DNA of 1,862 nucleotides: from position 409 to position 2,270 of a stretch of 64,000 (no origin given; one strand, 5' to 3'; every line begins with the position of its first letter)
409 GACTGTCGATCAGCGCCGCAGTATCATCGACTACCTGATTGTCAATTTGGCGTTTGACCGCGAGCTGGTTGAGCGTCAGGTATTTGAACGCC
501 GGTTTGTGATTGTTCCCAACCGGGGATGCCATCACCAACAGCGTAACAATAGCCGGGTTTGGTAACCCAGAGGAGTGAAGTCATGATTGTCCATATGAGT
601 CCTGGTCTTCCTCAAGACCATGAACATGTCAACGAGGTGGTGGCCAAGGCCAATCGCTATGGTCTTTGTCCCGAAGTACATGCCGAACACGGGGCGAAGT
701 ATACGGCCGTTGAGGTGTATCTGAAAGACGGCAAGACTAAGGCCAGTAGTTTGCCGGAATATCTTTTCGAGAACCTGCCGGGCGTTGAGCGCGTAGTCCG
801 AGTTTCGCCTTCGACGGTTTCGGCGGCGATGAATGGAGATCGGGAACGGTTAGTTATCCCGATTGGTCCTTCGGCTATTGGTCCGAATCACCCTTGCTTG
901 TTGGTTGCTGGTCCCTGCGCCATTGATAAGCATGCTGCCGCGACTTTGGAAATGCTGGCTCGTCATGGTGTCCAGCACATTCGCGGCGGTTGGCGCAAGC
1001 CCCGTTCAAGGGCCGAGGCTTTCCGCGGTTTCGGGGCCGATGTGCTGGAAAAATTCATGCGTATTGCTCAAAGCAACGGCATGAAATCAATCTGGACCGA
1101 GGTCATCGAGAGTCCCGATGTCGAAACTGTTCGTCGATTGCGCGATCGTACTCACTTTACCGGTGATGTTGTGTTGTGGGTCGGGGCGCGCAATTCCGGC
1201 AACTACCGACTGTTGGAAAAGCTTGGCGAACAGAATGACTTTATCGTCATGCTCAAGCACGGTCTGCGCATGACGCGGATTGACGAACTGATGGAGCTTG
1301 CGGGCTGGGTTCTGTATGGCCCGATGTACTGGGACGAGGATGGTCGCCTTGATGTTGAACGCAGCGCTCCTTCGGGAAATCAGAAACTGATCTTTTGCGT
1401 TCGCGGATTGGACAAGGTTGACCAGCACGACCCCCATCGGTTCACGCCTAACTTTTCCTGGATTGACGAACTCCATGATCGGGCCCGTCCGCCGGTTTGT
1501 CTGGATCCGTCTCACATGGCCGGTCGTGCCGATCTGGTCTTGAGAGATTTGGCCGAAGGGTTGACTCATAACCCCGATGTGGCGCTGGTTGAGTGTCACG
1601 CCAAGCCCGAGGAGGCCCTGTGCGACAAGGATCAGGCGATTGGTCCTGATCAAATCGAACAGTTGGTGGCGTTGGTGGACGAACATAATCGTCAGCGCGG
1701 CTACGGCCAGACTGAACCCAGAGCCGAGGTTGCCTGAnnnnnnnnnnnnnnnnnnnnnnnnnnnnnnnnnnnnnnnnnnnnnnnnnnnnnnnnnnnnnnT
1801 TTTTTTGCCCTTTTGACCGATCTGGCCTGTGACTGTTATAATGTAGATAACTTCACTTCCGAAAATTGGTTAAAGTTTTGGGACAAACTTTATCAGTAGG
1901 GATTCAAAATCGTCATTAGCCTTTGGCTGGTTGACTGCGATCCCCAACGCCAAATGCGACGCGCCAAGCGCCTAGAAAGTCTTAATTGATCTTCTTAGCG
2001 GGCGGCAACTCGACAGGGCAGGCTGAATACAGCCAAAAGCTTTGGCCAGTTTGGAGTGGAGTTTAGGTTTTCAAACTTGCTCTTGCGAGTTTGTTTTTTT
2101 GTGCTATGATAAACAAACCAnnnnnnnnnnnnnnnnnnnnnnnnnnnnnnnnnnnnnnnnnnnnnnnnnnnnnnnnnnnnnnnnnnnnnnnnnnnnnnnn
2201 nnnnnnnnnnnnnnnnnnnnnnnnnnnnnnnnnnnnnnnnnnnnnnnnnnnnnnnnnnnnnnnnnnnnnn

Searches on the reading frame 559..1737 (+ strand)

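Call 5: search_protein_families(library=pfam, proteins=[window:559-1737:+], max_evalue=0.01)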
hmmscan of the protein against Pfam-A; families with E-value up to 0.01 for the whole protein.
window:559-1737:+ (392 aa): 2 families
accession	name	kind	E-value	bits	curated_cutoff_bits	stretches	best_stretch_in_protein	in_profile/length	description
PF00793.26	DAHP_synth_1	-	1.1e-27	97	25.5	1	106-376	11-264/270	DAHP synthetase I family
PF18152.6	DAHP_snth_FXD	-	2.5e-05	24.4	27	1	9-83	1-66/67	DAHP synthase ferredoxin-like domain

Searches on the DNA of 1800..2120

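Call 75: search_rna_families(source=window, start=1800, end=2120, threshold=evalue, max_evalue=10)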
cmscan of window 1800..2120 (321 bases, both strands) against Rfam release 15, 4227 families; matches with E-value up to 10: 1.
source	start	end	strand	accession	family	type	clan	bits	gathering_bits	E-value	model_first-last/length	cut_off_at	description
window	2068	2103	-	RF02248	Six3os1_3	Gene; lncRNA;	-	13.4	40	0.33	46-75/75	no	Six3os1 conserved region 3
